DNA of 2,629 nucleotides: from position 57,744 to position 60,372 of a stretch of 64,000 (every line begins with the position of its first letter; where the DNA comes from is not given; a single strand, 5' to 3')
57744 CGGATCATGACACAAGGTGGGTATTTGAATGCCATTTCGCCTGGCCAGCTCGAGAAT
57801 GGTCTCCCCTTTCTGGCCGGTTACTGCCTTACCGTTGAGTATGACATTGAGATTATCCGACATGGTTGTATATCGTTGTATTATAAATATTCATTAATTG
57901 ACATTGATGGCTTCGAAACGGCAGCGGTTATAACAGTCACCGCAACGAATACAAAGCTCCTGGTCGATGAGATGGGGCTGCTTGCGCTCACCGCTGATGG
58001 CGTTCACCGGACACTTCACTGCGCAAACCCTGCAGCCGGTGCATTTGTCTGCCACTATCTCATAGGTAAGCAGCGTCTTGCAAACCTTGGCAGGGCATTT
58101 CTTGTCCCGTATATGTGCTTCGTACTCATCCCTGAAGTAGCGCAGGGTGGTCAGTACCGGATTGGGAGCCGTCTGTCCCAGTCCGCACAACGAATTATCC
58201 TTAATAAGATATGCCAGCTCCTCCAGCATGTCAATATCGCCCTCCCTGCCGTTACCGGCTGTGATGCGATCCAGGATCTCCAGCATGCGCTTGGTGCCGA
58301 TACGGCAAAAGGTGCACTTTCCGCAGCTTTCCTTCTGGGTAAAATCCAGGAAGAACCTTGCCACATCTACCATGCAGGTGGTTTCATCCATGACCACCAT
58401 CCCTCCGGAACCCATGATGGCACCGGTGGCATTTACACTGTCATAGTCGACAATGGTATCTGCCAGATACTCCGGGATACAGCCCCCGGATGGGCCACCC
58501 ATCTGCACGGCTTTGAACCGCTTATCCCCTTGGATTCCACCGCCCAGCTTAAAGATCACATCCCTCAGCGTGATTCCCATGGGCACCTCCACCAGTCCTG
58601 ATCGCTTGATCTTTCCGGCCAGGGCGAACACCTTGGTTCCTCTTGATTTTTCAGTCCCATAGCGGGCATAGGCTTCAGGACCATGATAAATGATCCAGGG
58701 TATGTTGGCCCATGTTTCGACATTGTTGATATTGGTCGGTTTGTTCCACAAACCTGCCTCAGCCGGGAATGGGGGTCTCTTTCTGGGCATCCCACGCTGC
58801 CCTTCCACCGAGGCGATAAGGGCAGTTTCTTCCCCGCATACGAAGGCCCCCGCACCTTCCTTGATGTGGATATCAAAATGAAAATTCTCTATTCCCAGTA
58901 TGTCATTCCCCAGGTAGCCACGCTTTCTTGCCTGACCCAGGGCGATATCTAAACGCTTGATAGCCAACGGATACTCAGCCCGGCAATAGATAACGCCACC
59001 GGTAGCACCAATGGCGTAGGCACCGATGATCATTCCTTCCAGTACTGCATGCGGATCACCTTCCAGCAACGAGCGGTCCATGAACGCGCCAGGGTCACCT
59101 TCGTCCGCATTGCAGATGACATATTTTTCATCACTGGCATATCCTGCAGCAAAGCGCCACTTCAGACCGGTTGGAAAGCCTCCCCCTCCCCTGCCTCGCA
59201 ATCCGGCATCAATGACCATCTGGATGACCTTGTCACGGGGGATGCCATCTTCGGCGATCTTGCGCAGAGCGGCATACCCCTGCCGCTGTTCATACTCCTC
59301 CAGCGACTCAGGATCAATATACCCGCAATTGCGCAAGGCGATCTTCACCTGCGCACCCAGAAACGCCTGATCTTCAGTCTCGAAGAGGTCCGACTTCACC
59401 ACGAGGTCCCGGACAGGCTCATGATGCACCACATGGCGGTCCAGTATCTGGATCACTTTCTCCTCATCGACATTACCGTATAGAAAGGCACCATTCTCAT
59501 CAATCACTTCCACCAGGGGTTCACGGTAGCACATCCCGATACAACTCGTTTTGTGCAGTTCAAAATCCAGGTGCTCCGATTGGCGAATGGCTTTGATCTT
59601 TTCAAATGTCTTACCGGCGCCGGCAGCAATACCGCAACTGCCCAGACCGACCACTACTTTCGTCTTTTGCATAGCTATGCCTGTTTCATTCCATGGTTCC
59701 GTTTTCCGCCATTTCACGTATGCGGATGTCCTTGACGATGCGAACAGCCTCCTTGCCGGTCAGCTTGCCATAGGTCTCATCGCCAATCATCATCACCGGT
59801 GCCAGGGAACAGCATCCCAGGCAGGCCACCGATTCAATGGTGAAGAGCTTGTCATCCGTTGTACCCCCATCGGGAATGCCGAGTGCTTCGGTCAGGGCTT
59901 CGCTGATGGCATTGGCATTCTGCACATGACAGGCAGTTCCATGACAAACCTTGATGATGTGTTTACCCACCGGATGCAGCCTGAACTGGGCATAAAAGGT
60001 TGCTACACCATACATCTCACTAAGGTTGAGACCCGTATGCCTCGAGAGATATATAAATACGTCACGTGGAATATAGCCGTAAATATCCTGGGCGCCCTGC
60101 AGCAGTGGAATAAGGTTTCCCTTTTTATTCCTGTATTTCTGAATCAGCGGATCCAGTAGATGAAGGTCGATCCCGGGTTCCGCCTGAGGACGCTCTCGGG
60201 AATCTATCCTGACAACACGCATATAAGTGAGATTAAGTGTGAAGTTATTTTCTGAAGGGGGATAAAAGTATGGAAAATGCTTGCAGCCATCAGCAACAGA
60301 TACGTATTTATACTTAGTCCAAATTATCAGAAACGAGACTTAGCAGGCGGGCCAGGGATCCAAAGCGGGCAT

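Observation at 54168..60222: Bfu-type (NuoE/NuoF/NuoG-like) putative electron-bifurcating enzyme whose large subunit fuses a GltD NADPH module with a catalytically degenerate molybdopterin domain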

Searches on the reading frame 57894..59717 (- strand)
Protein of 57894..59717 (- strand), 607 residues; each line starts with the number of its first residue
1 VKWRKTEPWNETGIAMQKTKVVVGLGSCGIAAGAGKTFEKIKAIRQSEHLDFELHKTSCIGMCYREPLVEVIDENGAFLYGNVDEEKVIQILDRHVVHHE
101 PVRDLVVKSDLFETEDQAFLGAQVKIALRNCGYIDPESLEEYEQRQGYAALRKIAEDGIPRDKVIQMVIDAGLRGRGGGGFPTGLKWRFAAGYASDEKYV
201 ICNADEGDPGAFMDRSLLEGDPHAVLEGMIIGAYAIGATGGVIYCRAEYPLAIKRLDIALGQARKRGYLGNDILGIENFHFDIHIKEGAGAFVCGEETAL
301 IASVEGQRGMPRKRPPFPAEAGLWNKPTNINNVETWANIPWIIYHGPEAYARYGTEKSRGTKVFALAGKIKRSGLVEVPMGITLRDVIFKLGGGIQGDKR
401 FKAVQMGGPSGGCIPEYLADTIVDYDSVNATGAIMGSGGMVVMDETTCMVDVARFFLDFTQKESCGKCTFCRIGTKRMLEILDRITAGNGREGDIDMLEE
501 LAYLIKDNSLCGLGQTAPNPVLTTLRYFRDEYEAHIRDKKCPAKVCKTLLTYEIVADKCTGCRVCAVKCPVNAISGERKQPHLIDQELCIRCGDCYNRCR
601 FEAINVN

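Call 3: search_protein_families(library=pfam, proteins=[window:57894-59717:-], max_evalue=0.01)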
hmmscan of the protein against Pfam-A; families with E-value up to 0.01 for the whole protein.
window:57894-59717:- (607 aa): 12 families
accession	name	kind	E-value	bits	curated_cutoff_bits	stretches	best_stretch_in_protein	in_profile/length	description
PF01512.22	Complex1_51K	-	7.6e-47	159.4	31.2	1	170-340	3-149/150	Nuo51 FMN-binding domain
PF10589.14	NADH_4Fe-4S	-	2.4e-36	123.9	23.5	1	451-535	1-85/85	NADH-ubiquinone oxidoreductase-F iron-sulfur binding region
PF00037.32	Fer4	-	1.9e-10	40.5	21.1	2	553-575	2-24/24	4Fe-4S binding domain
PF13187.11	Fer4_9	-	2.6e-06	27.8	27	1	558-602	1-50/52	4Fe-4S dicluster domain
PF10531.15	SLBB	-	4.9e-06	26.7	27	1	364-412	2-53/55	SLBB domain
PF12838.12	Fer4_7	-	1.1e-05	26.3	27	1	558-603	1-52/52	4Fe-4S dicluster domain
PF13237.11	Fer4_10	-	1.1e-05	25.7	25.5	1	554-599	4-52/53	4Fe-4S dicluster domain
PF12837.12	Fer4_6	-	1.5e-05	25.1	25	2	553-574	3-24/24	4Fe-4S binding domain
PF01257.25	2Fe-2S_thioredx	-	7.8e-05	23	24.8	1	41-94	94-143/145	Thioredoxin-like [2Fe-2S] ferredoxin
PF14697.11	Fer4_21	-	9.7e-05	22.9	35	1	551-574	33-57/59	4Fe-4S dicluster domain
PF12797.12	Fer4_2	-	0.00024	21.3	24.5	2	554-571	5-22/22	4Fe-4S binding domain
PF22461.2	SLBB_2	-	0.00027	21.4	27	1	364-409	3-49/79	SLBB domain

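Call 4: search_protein_families(library=ncbifam, proteins=[window:57894-59717:-], max_evalue=0.001)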
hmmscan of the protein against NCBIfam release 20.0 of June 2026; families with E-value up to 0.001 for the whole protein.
window:57894-59717:- (607 aa): 35 families (the best 25 are shown)
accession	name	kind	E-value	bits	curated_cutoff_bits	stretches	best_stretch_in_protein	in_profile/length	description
TIGR01959.1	nuoF_fam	equivalog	4.3e-144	479.9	558.65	1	135-536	10-410/410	NADH-quinone oxidoreductase subunit NuoF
NF010120.0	PRK13596.1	equivalog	2e-110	369.3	389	1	135-541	16-422/433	NADH-quinone oxidoreductase subunit NuoF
NF008436.0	PRK11278.1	equivalog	3.3e-106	355.9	749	1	135-545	23-435/448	NADH-quinone oxidoreductase subunit NuoF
TIGR04481.1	PR_assoc_PrdC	equivalog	1e-10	41.1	490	1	161-413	73-287/425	proline reductase-associated electron transfer protein PrdC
NF058577.1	FdxA_fam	equivalog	1.2e-10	41.4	65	1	555-603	5-52/52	4Fe-4S ferredoxin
NF040864.1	HgcB_ferredoxin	equivalog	5.1e-09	35.9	99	1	547-607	4-64/93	mercury methylation ferredoxin HgcB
NF003454.1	PRK05035.1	equivalog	1.2e-08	34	345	1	131-412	98-335/556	electron transport complex subunit RsxC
TIGR01944.1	rnfB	subfamily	3.7e-08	33.1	68.7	1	554-606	110-162/190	RnfABCDGE type electron transport complex subunit B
TIGR03294.1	FrhG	equivalog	6.5e-08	32.6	245.5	1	543-600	159-216/228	coenzyme F420 hydrogenase subunit gamma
TIGR04105.1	FeFe_hydrog_B1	subfamily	6.5e-08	31.7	450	1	533-604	136-205/462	monomeric [FeFe] hydrogenase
NF038196.1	ferrodoxin_EFR1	subfamily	8.5e-08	32.5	75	1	555-606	182-231/242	EFR1 family ferrodoxin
TIGR01945.1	rnfC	subfamily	1.2e-07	30.6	245.95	1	133-261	98-219/435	RnfABCDGE type electron transport complex subunit C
NF040770.1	hetero_SS_HdrA2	exception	6.5e-07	27.8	1100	1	550-606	570-625/777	CoB-CoM heterodisulfide reductase HdrA2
TIGR02179.1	PorD_KorD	subfamily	1.1e-06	28.6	60.05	1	555-606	23-74/78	2-oxoacid:acceptor oxidoreductase, delta subunit, pyruvate/2-ketoisovalerate family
NF045874.1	Vhu_polyferre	exception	1.7e-06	27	600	1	554-606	125-176/381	F420-non-reducing hydrogenase associated-polyferredoxin VhuB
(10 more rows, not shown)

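Call 6: search_solved_structures(query=window:57894-59717:-, max_evalue=1e-20)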
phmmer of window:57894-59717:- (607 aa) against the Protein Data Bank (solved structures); distinct sequences matched with E-value up to 1e-20: 63 (the best 60 are shown).
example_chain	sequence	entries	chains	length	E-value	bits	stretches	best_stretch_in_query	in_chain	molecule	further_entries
9bov_B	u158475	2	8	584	1.7e-265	885.3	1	20-606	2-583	NADH dehydrogenase (Quinone)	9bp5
9n5u_B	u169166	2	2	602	3.7e-265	884.2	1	20-606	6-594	NfnB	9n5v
8oh5_B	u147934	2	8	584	1.7e-263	878.7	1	20-605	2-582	NAD-reducing hydrogenase subunit HoxF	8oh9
7t2r_B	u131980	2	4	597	2e-227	759.5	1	18-604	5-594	NiFe hydrogenase subunit B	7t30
7q4v_B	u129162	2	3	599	1.8e-216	723.4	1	31-604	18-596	Iron hydrogenase HydB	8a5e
7q4w_B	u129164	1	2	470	1.2e-202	677.7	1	139-604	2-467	Iron hydrogenase HydB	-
8a6t_B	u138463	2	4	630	3.6e-200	669.5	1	53-603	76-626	Electron bifurcating hydrogenase subunit HydB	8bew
7p5h_B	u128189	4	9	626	9.4e-186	621.9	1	52-605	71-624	Fe-hydrogenase, subunit beta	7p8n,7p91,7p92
9mqx_B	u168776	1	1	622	2.1e-180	604.3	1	50-602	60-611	NADH:ubiquinone oxidoreductase, NADH-binding (51 kD) subunit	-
6vw7_B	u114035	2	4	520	1e-123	417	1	21-532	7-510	NAD-dependent formate dehydrogenase beta subunit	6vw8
2fug_1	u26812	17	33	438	2.9e-111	375.9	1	138-540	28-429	NADH-quinone oxidoreductase chain 1 | NADH-QUINONE OXIDOREDUCTASE SUBUNIT 1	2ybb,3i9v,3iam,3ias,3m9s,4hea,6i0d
9wxb_C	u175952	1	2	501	1.9e-110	373.2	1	25-532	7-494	Formate dehydrogenase beta subunit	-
6tg9_B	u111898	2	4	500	1.3e-108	367.1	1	42-532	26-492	Formate dehydrogenase subunit beta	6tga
8x9v_F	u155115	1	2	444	4.1e-104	352.2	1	131-537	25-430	NADH-quinone oxidoreductase subunit F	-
6hl2_B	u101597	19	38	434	7.7e-102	344.7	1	136-537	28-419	NADH-quinone oxidoreductase subunit F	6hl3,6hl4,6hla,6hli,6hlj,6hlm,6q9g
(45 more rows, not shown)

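Call 20: search_solved_structures(query=window:57897-59717:-, max_evalue=1e-150, show_alignments=3)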
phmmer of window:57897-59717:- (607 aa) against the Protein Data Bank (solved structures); distinct sequences matched with E-value up to 1e-150: 9.
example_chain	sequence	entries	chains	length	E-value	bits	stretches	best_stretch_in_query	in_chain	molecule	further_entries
9bov_B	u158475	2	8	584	1.7e-265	885.3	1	20-606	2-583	NADH dehydrogenase (Quinone)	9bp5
9n5u_B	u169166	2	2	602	3.7e-265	884.2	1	20-606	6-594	NfnB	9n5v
8oh5_B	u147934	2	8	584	1.7e-263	878.7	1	20-605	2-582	NAD-reducing hydrogenase subunit HoxF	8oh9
7t2r_B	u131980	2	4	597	2e-227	759.5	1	18-604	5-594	NiFe hydrogenase subunit B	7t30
7q4v_B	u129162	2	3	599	1.8e-216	723.4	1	31-604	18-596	Iron hydrogenase HydB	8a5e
7q4w_B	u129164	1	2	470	1.2e-202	677.7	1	139-604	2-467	Iron hydrogenase HydB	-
8a6t_B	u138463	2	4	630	3.6e-200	669.5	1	53-603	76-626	Electron bifurcating hydrogenase subunit HydB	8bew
7p5h_B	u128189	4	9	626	9.4e-186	621.9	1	52-605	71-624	Fe-hydrogenase, subunit beta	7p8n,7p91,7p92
9mqx_B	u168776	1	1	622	2.1e-180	604.3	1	50-602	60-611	NADH:ubiquinone oxidoreductase, NADH-binding (51 kD) subunit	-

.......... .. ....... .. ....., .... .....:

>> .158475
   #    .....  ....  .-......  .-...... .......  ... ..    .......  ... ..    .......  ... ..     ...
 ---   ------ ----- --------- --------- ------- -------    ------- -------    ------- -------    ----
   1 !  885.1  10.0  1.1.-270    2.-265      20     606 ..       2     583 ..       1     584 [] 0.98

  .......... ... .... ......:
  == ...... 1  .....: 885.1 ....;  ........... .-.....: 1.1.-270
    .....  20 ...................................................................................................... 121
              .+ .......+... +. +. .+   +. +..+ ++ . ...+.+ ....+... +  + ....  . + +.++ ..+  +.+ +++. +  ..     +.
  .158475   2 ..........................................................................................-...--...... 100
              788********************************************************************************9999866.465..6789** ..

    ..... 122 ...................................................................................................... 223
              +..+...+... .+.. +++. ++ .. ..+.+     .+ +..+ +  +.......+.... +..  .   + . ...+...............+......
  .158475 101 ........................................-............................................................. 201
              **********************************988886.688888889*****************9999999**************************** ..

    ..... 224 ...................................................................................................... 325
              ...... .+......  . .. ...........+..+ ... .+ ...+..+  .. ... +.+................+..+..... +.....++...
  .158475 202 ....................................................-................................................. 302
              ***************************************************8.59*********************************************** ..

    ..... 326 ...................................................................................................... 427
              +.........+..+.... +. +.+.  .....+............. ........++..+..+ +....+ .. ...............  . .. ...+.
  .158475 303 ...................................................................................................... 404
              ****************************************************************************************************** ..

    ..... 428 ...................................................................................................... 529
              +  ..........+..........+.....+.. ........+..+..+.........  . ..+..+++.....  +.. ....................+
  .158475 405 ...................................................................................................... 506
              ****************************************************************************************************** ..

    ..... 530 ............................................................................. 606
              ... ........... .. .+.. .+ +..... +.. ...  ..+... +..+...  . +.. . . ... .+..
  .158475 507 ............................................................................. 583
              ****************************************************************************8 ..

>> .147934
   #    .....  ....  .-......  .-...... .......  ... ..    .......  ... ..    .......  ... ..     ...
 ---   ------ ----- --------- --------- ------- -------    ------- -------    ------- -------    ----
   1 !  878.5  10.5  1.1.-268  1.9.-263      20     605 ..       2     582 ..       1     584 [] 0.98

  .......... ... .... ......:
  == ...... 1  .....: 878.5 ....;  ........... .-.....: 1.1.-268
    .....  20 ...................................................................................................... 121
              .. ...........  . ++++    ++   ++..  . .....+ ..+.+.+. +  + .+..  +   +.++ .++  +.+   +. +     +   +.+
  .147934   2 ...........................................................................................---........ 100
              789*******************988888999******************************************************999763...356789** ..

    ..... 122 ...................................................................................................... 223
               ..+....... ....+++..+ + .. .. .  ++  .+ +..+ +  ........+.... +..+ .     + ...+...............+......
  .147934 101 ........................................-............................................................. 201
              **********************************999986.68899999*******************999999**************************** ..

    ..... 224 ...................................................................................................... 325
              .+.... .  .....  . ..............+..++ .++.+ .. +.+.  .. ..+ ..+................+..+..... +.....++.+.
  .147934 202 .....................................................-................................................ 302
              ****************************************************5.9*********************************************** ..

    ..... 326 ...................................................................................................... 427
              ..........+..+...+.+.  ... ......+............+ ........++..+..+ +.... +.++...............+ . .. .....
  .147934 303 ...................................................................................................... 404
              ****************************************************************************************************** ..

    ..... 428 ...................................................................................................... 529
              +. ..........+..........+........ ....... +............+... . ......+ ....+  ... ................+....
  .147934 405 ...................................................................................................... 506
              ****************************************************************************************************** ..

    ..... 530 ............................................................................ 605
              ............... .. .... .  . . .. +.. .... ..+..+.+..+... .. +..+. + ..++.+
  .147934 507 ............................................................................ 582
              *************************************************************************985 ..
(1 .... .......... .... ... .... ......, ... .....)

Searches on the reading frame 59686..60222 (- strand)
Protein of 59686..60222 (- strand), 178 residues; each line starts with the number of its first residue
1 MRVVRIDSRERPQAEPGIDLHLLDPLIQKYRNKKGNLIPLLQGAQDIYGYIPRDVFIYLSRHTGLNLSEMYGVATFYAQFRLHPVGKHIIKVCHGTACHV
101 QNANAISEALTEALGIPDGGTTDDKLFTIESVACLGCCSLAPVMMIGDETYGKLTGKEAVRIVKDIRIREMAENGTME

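Call 3: search_protein_families(library=pfam, proteins=[window:59686-60222:-], max_evalue=0.01)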
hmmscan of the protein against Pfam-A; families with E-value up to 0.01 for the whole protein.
window:59686-60222:- (178 aa): 1 family
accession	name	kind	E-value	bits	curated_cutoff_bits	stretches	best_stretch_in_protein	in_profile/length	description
PF01257.25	2Fe-2S_thioredx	-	2.4e-48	164.1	24.8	1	26-166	4-144/145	Thioredoxin-like [2Fe-2S] ferredoxin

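Call 4: search_protein_families(library=ncbifam, proteins=[window:59686-60222:-], max_evalue=0.001)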
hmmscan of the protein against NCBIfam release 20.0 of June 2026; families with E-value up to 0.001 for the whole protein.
window:59686-60222:- (178 aa): 9 families
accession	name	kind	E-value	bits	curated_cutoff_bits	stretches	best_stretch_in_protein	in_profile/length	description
NF005722.0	PRK07539.1-2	equivalog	3.2e-42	144.3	141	1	27-164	17-154/157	NADH-quinone oxidoreductase subunit NuoE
NF005747.0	PRK07571.1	equivalog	4.7e-38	130.6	224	1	19-166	21-168/173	bidirectional hydrogenase complex protein HoxE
NF004638.0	PRK05988.1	equivalog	7.6e-37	126.5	198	1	24-166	15-157/159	formate dehydrogenase subunit gamma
TIGR01958.1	nuoE_fam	subfamily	1.2e-33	116.3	142.4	1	24-160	3-141/148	NADH-quinone oxidoreductase subunit NuoE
NF005721.0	PRK07539.1-1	equivalog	2.9e-30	105.6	308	1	26-170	37-181/292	NADH-quinone oxidoreductase subunit NuoE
NF005725.0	PRK07539.1-5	equivalog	5.1e-30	104.4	220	1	24-166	26-171/174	NADH-quinone oxidoreductase subunit NuoE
NF005724.0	PRK07539.1-4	equivalog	4.4e-23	82.3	280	1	27-176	30-182/240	NADH-quinone oxidoreductase subunit NuoE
NF005723.0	PRK07539.1-3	equivalog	3.7e-21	75.6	226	1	23-156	10-145/158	NADH-quinone oxidoreductase subunit NuoE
NF009040.0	PRK12373.1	equivalog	2.3e-20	73.7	514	1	27-166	27-169/400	NADH-quinone oxidoreductase subunit E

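Call 32: search_solved_structures(query=window:59689-60222:-, max_evalue=1e-15, show_alignments=2)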
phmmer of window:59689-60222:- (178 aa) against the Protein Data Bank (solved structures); distinct sequences matched with E-value up to 1e-15: 50.
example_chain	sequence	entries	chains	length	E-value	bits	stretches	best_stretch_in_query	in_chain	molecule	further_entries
9bov_C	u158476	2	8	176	8.2e-54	185.2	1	17-170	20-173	NADH dehydrogenase (Ubiquinone), 24 kDa subunit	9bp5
8oh5_A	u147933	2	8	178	6.7e-49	169.2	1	17-170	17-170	NAD-dependent formate dehydrogenase gamma subunit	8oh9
9n5u_C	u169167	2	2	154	2.2e-48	167.6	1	27-167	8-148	NfnC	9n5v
8a6t_C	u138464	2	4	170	9e-45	155.8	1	22-168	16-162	Electron bifurcating hydrogenase subunit HydC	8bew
7t2r_C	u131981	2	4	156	4.3e-42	147.1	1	25-158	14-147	NiFe hydrogenase subunit C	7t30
7p5h_C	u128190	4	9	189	1.8e-40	141.8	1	23-171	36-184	Fe-hydrogenase, subunit gamma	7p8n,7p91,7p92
7q4v_C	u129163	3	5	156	1.1e-33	119.7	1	19-160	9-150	Iron hydrogenase HydC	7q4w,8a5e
9mqx_C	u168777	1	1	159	8.4e-33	116.8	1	26-164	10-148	NADH:ubiquinone oxidoreductase 24 kD subunit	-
6tg9_G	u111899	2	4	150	4.2e-27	98.2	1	23-164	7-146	Formate dehydrogenase subunit gamma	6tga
6vw7_A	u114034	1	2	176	4.6e-27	98.1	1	12-168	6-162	NAD-dependent formate dehydrogenase gamma subunit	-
6vw8_A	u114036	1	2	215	6.6e-27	97.6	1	12-168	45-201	NAD-dependent formate dehydrogenase gamma subunit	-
9ihp_E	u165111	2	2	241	5.4e-26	94.6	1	24-172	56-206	NUHM (24 kDa) subunit of mitochondrial NADH:ubiquinone oxidoreductase (Complex I)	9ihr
8b9z_E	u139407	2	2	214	6.8e-26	94.3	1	31-173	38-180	NADH dehydrogenase (Ubiquinone) 24 kDa subunit, isoform A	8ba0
8esw_V2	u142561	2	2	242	9.5e-26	93.8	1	31-173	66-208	NADH dehydrogenase (Ubiquinone) 24 kDa subunit, isoform A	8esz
5xtb_O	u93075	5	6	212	3.1e-25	92.2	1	32-172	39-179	NADH dehydrogenase [ubiquinone] flavoprotein 2, mitochondrial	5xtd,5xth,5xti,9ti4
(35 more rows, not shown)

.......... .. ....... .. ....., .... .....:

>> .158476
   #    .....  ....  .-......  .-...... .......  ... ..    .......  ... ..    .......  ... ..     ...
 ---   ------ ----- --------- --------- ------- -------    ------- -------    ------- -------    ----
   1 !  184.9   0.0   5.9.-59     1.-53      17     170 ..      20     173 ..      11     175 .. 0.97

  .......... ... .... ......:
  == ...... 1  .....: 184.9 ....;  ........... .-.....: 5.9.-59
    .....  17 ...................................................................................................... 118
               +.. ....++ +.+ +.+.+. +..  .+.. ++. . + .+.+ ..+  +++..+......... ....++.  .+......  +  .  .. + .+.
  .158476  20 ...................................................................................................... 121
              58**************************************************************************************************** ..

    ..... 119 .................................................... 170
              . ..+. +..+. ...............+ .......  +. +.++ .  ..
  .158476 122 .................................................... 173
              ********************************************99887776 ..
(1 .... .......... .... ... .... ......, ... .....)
